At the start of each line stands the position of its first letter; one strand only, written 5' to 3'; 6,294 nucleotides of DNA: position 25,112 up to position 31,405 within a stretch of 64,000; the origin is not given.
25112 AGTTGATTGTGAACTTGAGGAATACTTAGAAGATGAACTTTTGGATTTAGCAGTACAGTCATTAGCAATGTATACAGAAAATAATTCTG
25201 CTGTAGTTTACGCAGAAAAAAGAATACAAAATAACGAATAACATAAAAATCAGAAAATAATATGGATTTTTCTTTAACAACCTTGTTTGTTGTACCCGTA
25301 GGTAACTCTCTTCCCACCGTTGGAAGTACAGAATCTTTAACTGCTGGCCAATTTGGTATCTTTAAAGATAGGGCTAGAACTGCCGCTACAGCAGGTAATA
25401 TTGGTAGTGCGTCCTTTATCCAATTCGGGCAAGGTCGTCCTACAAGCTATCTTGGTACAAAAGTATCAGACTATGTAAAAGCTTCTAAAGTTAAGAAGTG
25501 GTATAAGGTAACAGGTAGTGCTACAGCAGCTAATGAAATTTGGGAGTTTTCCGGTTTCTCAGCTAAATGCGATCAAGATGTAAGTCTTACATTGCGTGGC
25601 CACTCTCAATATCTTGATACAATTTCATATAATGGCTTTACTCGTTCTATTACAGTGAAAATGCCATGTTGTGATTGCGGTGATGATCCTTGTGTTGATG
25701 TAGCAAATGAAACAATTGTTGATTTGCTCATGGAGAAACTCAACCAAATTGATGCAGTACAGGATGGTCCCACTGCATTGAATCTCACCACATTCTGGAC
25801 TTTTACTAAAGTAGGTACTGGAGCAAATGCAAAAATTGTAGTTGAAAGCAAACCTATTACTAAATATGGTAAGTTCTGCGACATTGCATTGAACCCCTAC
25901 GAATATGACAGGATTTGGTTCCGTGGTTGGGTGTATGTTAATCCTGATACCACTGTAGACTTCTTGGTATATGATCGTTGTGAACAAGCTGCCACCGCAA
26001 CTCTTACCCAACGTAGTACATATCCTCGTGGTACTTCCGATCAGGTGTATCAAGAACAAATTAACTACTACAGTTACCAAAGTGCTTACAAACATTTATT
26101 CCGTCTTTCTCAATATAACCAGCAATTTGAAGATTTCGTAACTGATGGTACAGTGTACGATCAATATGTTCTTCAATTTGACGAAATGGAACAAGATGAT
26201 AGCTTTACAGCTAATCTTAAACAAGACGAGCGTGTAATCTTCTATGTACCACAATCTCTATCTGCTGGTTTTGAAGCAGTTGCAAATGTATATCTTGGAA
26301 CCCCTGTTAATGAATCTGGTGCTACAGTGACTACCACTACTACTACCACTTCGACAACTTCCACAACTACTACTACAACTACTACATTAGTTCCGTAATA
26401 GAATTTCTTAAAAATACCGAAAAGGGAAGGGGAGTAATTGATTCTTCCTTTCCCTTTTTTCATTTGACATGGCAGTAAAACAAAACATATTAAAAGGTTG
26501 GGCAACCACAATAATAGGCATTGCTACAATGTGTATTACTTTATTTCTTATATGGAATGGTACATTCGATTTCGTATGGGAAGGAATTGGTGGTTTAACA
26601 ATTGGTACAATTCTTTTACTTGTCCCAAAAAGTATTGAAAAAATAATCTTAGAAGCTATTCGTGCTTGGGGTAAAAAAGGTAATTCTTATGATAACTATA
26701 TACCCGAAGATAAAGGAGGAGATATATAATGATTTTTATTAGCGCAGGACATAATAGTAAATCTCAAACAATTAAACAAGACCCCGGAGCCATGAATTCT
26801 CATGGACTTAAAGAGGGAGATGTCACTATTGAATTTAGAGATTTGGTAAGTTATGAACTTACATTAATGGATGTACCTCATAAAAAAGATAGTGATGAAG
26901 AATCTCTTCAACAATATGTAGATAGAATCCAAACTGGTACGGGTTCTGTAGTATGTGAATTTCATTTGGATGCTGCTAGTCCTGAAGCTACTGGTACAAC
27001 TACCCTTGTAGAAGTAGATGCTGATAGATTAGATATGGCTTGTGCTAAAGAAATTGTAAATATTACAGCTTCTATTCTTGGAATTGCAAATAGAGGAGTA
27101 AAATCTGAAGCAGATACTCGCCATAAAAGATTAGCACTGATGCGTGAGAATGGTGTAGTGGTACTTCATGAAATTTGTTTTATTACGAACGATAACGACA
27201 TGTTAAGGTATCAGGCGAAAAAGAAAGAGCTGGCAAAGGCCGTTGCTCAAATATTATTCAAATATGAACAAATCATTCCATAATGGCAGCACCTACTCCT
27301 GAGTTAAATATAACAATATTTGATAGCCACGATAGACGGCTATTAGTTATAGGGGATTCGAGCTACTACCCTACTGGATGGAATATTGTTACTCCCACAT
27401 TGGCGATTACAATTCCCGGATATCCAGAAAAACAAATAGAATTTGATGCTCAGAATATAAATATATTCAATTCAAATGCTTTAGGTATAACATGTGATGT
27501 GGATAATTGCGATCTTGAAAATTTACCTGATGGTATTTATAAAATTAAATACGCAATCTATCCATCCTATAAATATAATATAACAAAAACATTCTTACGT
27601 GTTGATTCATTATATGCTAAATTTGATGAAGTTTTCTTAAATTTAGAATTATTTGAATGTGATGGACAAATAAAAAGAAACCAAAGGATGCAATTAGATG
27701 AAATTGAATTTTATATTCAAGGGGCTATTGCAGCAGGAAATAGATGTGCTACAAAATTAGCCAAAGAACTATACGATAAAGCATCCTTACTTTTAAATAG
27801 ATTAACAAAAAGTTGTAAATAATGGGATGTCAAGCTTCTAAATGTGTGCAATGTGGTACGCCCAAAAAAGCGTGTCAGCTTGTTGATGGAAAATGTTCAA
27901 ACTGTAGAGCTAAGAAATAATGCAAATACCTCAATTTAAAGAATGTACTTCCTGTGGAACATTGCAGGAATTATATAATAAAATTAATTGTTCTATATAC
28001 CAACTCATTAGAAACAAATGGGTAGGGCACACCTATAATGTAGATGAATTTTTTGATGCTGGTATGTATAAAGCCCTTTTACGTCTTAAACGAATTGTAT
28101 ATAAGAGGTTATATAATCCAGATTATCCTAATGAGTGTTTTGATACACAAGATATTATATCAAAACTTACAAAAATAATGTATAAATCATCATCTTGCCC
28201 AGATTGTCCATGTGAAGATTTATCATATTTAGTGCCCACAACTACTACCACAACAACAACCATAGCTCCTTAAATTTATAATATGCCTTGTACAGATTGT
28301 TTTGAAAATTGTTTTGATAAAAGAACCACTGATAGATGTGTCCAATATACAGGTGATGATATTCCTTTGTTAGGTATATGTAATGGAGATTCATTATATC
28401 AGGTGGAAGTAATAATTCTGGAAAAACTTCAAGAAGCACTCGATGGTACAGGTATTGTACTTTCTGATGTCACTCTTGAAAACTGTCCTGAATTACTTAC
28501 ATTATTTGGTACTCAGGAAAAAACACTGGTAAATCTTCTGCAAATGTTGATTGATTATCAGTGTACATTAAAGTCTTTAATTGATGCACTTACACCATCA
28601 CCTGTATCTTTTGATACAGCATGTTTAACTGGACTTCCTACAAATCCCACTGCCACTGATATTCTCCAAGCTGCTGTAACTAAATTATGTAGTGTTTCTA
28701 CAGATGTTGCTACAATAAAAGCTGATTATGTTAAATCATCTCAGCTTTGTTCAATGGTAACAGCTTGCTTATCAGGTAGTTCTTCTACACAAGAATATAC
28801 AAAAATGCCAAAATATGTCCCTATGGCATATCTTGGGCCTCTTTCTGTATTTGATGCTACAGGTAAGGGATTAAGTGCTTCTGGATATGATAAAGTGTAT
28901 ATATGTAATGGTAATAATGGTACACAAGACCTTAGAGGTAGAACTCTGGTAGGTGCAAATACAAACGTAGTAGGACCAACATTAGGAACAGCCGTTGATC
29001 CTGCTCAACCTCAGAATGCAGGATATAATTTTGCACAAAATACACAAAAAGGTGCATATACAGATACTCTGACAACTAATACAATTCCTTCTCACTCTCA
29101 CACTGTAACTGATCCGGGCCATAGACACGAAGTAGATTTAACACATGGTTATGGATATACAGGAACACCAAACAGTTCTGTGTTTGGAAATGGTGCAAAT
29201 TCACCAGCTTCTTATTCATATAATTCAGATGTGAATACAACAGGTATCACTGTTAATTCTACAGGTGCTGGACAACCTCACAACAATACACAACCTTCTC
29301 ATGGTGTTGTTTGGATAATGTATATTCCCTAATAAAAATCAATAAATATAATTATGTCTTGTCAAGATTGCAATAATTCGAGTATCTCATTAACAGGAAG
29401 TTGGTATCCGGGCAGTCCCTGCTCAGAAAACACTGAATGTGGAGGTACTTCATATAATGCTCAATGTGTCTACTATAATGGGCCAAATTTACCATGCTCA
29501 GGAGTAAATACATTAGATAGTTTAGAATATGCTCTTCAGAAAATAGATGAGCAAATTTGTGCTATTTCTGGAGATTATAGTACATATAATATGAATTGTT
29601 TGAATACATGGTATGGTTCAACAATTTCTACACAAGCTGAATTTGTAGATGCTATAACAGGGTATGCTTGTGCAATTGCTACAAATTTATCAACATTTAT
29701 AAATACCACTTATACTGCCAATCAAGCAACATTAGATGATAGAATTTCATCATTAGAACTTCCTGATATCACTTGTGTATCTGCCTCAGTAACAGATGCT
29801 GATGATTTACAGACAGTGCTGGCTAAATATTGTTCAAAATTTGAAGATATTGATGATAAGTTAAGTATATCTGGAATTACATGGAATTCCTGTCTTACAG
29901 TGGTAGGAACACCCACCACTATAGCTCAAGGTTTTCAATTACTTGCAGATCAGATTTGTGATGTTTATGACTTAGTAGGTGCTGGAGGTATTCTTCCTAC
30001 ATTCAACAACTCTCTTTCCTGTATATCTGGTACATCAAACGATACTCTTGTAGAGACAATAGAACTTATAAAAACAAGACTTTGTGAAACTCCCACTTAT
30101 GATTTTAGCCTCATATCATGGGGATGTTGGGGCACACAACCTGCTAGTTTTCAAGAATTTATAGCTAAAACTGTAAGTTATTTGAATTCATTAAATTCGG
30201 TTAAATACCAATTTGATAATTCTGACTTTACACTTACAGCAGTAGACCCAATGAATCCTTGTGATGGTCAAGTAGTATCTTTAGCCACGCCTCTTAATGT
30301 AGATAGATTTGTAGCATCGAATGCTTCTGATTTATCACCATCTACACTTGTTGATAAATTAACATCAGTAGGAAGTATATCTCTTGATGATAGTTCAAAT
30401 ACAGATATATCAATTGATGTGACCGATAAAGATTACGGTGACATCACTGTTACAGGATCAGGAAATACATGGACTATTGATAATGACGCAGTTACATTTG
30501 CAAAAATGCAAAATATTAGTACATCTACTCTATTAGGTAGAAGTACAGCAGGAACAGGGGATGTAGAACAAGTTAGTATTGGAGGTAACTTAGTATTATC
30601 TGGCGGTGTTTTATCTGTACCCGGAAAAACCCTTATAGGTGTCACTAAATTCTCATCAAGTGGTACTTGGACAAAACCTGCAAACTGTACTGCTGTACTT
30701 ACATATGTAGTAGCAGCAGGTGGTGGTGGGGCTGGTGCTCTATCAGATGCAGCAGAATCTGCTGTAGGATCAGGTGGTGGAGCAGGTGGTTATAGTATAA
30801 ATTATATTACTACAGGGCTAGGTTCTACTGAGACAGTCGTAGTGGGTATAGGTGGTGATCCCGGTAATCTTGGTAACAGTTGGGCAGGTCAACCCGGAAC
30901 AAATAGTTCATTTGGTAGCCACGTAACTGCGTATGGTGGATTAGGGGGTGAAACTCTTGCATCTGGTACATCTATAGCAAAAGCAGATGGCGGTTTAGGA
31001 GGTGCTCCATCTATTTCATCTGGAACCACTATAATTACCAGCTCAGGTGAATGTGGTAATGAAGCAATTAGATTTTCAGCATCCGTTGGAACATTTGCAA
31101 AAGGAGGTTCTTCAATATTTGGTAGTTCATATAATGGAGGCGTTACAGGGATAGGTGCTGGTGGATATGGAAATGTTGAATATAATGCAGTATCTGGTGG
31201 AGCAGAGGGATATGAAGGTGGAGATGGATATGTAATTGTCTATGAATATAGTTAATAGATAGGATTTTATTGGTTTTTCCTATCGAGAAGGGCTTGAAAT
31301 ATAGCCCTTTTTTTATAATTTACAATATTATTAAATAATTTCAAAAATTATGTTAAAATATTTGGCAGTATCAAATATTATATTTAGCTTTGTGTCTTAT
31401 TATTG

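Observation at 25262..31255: Receptor-binding module of consecutive Cys-rich proteins sharing C-x-D-C motifs and poly-Thr linkers, with an embedded lysis pair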

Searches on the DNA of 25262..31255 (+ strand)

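Call 5: search_dna_similar(query=window:25262-31255:+, collection=phages, mode=near)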
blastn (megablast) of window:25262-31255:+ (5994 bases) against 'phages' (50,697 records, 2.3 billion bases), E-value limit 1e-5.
No match.
